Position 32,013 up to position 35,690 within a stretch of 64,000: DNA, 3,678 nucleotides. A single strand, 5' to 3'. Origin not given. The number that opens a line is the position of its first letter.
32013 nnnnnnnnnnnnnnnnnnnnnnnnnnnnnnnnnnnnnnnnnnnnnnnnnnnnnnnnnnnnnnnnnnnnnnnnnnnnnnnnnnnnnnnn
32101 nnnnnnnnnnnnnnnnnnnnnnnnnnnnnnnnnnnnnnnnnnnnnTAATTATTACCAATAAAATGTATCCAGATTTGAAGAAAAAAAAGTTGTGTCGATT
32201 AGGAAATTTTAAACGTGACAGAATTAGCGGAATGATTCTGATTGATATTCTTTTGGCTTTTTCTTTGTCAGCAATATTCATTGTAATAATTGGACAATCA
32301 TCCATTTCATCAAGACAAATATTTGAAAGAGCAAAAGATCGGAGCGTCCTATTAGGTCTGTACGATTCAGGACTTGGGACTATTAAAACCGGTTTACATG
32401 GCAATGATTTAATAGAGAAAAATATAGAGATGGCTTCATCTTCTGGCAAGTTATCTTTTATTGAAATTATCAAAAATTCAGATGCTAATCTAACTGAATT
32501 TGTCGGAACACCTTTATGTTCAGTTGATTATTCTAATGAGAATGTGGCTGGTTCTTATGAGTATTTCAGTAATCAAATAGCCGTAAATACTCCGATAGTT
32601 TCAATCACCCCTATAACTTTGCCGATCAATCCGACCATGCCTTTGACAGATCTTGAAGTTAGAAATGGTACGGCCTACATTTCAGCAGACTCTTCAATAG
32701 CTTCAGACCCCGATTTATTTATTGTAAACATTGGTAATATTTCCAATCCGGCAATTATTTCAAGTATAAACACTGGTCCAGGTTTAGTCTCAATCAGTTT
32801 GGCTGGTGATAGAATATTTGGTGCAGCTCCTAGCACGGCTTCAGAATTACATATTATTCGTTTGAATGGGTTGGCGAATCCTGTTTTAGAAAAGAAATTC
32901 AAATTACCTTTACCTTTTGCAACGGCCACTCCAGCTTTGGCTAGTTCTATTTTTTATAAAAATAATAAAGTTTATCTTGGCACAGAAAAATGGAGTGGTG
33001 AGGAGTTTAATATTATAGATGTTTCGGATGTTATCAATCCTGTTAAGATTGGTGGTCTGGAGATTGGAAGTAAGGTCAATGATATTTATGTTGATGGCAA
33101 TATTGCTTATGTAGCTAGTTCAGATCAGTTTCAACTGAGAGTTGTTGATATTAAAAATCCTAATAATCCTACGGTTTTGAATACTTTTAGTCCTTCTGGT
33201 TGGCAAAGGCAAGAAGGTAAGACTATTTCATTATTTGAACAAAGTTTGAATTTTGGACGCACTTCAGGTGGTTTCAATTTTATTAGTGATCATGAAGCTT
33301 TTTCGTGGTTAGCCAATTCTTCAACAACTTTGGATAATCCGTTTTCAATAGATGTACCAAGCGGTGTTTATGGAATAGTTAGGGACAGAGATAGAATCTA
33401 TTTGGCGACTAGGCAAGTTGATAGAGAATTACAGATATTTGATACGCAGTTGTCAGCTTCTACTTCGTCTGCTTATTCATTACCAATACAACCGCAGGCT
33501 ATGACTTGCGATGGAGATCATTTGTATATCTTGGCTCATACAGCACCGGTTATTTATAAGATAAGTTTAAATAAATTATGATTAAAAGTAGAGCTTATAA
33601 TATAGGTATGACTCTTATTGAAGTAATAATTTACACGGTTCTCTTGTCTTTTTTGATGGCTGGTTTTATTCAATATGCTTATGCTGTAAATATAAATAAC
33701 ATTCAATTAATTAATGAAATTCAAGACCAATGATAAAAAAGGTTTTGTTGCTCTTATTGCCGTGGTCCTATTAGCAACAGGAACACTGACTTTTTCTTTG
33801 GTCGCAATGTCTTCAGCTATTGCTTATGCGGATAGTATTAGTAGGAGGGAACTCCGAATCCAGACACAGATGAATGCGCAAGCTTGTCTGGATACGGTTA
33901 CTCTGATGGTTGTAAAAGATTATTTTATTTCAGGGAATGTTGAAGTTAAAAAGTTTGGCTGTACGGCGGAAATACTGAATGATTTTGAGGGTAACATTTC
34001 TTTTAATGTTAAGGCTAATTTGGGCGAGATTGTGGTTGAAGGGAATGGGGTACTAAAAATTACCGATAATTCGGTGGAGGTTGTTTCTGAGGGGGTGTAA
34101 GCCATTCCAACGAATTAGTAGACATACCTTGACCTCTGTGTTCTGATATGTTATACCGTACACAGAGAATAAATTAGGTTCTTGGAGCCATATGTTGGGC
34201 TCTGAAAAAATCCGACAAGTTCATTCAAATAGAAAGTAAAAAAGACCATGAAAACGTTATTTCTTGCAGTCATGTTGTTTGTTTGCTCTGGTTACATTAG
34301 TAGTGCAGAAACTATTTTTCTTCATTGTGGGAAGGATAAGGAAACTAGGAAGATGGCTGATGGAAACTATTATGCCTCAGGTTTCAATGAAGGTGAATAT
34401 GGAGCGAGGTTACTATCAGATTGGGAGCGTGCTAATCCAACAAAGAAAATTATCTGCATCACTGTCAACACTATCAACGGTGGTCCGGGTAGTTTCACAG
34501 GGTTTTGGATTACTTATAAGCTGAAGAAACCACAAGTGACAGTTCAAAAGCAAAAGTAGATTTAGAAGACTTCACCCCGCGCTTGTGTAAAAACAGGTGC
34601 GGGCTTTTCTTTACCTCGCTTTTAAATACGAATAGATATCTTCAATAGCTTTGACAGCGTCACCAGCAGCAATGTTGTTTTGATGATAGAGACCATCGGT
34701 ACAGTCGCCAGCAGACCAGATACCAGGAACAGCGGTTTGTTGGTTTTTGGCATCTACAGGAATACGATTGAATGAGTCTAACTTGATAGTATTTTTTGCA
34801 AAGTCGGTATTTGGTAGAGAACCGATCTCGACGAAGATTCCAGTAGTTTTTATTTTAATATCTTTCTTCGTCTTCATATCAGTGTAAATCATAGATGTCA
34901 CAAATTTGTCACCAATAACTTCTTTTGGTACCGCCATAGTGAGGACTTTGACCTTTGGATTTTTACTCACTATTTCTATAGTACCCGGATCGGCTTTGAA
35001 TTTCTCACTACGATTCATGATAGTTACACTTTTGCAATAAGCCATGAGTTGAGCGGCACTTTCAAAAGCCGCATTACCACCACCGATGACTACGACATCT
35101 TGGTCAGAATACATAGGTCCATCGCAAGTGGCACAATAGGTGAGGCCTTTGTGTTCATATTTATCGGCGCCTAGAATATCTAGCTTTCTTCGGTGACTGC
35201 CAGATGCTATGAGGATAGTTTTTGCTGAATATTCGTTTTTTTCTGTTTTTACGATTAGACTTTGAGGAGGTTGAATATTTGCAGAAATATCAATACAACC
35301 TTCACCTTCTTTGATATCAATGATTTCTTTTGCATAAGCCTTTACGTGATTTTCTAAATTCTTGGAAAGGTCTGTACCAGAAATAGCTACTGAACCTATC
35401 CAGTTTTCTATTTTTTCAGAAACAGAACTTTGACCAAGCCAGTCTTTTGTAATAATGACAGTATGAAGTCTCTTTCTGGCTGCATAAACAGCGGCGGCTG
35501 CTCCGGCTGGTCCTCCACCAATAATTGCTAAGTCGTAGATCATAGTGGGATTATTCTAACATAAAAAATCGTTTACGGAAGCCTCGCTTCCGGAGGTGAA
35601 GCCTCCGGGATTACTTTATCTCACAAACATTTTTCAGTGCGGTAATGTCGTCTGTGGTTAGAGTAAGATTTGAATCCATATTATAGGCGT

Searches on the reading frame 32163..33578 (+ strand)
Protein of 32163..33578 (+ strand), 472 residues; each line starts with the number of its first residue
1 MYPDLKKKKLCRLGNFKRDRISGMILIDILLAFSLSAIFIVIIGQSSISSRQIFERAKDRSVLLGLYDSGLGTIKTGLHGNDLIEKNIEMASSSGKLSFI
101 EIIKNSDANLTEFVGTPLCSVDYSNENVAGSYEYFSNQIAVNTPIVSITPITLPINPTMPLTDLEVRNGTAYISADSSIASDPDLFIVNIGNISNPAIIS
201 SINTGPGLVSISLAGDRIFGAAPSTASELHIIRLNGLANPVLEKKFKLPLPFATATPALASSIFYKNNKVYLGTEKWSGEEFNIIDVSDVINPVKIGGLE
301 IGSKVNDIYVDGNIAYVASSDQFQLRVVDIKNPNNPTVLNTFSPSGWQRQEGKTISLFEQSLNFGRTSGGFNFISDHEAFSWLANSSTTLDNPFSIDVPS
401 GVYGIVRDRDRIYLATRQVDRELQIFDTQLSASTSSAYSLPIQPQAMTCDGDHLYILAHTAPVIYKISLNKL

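Call 41: search_protein_families(library=pfam, proteins=[window:32163-33578:+], max_evalue=0.001)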
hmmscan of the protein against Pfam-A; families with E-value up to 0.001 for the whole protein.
window:32163-33578:+ (472 aa): 1 family
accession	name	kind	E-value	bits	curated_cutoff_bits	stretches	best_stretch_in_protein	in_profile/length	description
PF08309.17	LVIVD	-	6.4e-06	25.9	20.2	1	304-338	3-36/42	LVIVD repeat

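Call 71: search_protein_families(library=padloc, proteins=[window:32163-33578:+], max_evalue=0.00001)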
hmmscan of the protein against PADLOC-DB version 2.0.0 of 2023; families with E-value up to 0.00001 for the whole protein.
window:32163-33578:+ (472 aa): 0 families

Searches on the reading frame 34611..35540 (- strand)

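Call 72: search_protein_families(library=pfam, proteins=[window:34611-35540:-], max_evalue=0.001)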
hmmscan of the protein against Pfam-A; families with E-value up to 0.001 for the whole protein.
window:34611-35540:- (309 aa): 12 families
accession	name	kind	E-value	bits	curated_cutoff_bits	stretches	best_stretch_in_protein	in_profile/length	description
PF07992.20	Pyr_redox_2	-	9.6e-45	153.7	26.1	1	2-289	1-285/291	Pyridine nucleotide-disulphide oxidoreductase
PF13738.12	Pyr_redox_3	-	5.4e-25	88.7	30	1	93-278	112-305/305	Pyridine nucleotide-disulphide oxidoreductase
PF00070.33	Pyr_redox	-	1.5e-09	38.7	22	1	149-212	2-70/82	Pyridine nucleotide-disulphide oxidoreductase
PF00890.30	FAD_binding_2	-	3.4e-09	36.9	20.4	1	3-34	1-32/414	FAD binding domain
PF12831.13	FAD_oxidored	-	1.8e-08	34.6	27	1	3-44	1-43/416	FAD dependent oxidoreductase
PF03486.20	HI0933_like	-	7e-07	29.4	50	0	3-33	2-32/244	HI0933-like protein Rossmann domain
PF01134.28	GIDA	-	6.7e-06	25.9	22.1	0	3-33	1-31/391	Glucose inhibited division protein A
PF01266.30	DAO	-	9.5e-06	25.8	27.9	1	3-39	1-40/353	FAD dependent oxidoreductase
PF01946.23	Thi4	-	0.00018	21.3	26.2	0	3-32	19-49/235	Thi4 family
PF05834.18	Lycopene_cycl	-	0.00021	20.9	23.4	0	3-30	1-30/380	Lycopene cyclase protein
PF13241.12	NAD_binding_7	-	0.00039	21.4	22.1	0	145-194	6-54/104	Putative NAD(P)-binding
PF13450.12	NAD_binding_8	-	0.00077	20.1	21.9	0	6-30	1-25/68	NAD(P)-binding Rossmann-like domain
